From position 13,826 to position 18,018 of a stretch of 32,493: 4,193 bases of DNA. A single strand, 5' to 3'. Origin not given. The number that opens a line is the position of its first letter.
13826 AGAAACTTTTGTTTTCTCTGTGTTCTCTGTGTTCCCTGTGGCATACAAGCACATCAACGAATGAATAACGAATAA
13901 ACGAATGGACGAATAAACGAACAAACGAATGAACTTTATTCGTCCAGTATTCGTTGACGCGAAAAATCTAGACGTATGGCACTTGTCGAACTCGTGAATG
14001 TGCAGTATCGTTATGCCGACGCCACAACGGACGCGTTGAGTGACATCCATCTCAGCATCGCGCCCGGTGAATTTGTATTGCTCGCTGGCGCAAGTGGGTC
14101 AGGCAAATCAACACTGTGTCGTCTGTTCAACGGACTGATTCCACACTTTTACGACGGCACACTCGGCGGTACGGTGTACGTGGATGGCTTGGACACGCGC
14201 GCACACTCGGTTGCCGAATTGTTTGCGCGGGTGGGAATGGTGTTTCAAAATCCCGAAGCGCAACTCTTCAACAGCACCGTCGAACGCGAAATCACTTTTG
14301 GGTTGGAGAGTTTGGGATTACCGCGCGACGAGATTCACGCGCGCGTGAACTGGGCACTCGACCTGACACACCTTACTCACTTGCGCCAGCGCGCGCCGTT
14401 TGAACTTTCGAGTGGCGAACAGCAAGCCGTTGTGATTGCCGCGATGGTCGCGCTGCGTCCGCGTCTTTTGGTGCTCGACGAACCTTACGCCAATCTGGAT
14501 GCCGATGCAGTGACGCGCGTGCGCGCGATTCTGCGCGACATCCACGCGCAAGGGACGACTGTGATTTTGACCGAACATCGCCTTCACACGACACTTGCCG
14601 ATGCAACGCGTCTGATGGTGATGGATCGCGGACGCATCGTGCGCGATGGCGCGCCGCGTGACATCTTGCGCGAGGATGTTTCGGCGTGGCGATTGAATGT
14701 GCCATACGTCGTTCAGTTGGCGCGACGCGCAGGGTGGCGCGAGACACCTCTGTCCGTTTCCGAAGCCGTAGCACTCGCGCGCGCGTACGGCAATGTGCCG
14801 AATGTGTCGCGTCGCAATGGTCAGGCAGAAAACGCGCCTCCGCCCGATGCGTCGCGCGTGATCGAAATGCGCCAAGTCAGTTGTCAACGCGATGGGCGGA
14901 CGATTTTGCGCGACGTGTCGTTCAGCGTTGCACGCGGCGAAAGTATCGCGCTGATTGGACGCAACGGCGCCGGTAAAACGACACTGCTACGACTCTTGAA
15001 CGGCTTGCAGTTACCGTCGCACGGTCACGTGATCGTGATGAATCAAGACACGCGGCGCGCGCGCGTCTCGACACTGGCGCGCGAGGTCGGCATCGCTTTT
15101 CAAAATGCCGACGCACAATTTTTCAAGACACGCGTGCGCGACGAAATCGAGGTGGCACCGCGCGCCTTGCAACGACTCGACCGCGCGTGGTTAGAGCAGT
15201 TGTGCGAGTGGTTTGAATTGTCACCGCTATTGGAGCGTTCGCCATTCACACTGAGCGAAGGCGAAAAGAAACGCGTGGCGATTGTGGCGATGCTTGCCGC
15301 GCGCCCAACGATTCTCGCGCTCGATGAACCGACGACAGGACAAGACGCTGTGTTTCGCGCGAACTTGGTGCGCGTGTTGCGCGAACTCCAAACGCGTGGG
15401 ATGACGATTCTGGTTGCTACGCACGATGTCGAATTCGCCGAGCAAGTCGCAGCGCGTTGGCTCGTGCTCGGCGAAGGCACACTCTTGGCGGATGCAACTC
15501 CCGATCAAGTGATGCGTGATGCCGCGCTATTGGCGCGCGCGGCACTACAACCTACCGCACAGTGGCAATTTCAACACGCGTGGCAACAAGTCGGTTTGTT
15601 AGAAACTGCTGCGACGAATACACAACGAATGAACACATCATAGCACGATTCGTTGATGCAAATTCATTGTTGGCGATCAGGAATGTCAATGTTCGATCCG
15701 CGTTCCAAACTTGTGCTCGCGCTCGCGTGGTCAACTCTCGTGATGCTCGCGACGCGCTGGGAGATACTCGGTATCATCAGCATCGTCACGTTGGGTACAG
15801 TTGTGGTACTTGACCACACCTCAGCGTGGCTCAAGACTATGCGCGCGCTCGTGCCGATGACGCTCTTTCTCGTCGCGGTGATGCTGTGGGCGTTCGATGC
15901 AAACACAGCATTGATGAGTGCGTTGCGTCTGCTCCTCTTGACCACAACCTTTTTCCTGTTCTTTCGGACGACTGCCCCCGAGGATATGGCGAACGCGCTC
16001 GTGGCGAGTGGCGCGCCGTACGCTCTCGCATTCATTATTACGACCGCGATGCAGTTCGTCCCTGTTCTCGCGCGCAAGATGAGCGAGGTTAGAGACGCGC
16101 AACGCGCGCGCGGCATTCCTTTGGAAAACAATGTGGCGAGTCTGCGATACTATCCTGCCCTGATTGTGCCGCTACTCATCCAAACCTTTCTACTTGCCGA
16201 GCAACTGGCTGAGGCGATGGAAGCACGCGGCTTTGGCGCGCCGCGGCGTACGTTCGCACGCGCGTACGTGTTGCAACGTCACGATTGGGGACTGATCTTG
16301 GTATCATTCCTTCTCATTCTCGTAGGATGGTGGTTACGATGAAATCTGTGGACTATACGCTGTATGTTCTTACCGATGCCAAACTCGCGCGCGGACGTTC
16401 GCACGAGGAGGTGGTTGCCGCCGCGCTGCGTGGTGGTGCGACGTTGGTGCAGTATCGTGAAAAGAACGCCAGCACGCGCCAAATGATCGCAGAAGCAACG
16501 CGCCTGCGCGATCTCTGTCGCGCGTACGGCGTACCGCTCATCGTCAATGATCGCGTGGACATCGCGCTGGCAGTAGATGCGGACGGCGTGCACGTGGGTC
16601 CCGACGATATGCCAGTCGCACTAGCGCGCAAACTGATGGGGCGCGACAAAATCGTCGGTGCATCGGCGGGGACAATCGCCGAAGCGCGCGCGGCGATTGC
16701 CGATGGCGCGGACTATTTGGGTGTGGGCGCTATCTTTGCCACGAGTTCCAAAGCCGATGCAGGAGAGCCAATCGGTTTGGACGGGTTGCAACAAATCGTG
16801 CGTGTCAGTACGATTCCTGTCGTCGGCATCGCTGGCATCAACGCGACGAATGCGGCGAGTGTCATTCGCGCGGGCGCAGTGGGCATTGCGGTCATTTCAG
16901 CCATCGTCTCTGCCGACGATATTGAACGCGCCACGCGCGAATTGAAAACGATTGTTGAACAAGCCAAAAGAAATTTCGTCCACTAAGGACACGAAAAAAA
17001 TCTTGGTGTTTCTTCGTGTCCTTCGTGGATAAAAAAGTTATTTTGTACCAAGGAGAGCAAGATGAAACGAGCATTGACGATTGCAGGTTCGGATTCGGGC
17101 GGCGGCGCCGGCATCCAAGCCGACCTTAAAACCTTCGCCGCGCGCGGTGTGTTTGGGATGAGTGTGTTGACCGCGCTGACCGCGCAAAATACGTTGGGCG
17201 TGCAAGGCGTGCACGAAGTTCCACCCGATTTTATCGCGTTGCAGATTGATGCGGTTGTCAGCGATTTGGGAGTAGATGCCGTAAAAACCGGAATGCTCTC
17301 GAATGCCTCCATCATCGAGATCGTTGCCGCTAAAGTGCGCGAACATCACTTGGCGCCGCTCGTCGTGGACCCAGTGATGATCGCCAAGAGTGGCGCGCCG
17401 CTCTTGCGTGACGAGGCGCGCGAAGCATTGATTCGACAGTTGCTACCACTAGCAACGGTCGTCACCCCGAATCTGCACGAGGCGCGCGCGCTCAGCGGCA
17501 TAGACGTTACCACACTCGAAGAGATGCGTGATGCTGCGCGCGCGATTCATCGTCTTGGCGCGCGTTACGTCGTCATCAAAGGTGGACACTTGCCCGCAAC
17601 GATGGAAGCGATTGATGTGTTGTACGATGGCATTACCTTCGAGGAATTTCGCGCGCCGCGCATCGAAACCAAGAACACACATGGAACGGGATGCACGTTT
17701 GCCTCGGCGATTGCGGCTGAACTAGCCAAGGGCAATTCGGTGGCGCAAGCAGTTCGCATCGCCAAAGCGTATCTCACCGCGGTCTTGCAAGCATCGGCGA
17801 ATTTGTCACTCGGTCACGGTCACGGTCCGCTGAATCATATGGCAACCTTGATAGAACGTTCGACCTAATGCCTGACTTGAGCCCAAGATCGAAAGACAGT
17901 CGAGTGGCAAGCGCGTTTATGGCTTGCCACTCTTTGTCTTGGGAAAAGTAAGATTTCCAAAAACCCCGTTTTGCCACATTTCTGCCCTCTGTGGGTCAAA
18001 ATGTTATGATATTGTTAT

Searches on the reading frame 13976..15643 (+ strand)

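Call 6: search_protein_families(library=pfam, proteins=[window:13976-15643:+], max_evalue=0.01)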
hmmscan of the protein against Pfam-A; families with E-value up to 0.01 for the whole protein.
window:13976-15643:+ (555 aa): 32 families (the best 25 are shown)
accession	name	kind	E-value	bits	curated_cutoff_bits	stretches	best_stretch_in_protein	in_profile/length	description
PF00005.33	ABC_tran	-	1.4e-57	194.6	25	2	311-454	1-137/137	ABC transporter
PF13304.12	AAA_21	-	3e-24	87.1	27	3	70-199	191-296/304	AAA domain, putative AbiEii toxin, Type IV TA system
PF02463.25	SMC_N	-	9.9e-12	45.2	40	2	32-206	25-203/220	RecF/RecN/SMC N terminal domain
PF13401.12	AAA_22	-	3.5e-10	40.7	27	2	323-392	7-80/130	AAA domain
PF13555.12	AAA_29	-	5.4e-08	32.9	27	0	27-47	18-38/61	P-loop containing region of AAA domain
PF13191.12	AAA_16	-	1e-07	33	32.6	2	27-64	18-52/167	AAA ATPase domain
PF13481.12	AAA_25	-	1.3e-07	31.9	27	0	25-48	27-50/195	AAA domain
PF13238.12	AAA_18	-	5.1e-07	30.6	29.4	0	34-52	1-19/128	AAA domain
PF03193.22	RsgA_GTPase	-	4.8e-06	26.9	30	0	17-51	93-126/174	RsgA GTPase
PF06414.18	Zeta_toxin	-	1.3e-05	25.2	22.3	0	323-363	18-57/199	Zeta toxin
PF13558.12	SbcC_Walker_B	-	4e-05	24.2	27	0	161-187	63-89/90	SbcC/RAD50-like, Walker B motif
PF01078.27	Mg_chelatase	-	7.4e-05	22.7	20.3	0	23-58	14-49/207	Magnesium chelatase, subunit ChlI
PF02367.23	TsaE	-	8.7e-05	22.9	26.6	0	317-341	17-41/128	Threonylcarbamoyl adenosine biosynthesis protein TsaE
PF13604.12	AAA_30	-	8.9e-05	22.7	27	1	324-379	21-74/191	AAA domain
PF20703.3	nSTAND1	-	0.00014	22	27.1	1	29-59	31-59/379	Novel STAND NTPase 1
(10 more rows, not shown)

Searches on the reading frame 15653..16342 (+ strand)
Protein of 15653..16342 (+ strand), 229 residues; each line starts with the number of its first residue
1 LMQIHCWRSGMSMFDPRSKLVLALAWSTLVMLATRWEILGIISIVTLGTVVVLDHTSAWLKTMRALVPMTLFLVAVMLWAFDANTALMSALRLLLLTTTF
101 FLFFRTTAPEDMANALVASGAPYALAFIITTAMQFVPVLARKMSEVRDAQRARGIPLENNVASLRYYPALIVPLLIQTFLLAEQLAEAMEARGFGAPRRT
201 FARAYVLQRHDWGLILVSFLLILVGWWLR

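Call 6: search_protein_families(library=pfam, proteins=[window:15653-16342:+], max_evalue=0.01)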
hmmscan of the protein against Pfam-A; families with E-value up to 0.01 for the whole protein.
window:15653-16342:+ (229 aa): 1 family
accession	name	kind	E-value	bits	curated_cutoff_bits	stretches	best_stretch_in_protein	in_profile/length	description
PF02361.21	CbiQ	-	9.8e-22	78.1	25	1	14-196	8-210/216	Cobalt transport protein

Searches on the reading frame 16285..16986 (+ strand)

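Call 6: search_protein_families(library=pfam, proteins=[window:16285-16986:+], max_evalue=0.01)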
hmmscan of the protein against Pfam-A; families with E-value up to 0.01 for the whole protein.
window:16285-16986:+ (233 aa): 3 families
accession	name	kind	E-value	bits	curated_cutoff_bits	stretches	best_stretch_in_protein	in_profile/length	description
PF02581.23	TMP-TENI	-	1.5e-67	226.9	27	1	26-207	1-180/180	Thiamine monophosphate synthase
PF03060.21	NMO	-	0.005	16.7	28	1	80-214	97-232/331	Nitronate monooxygenase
PF04481.18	DUF561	-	0.0088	15.7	21.6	0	169-226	179-236/243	Protein of unknown function (DUF561)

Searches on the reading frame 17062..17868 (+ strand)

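Call 6: search_protein_families(library=pfam, proteins=[window:17062-17868:+], max_evalue=0.01)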
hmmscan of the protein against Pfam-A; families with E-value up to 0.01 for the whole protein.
window:17062-17868:+ (268 aa): 2 families
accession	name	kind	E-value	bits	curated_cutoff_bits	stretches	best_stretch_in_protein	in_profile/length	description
PF08543.17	Phos_pyr_kin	-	4.5e-103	344.3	27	1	11-258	1-246/246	Phosphomethylpyrimidine kinase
PF00294.29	PfkB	-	1.3e-15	57.9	25.8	1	109-243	157-291/302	pfkB family carbohydrate kinase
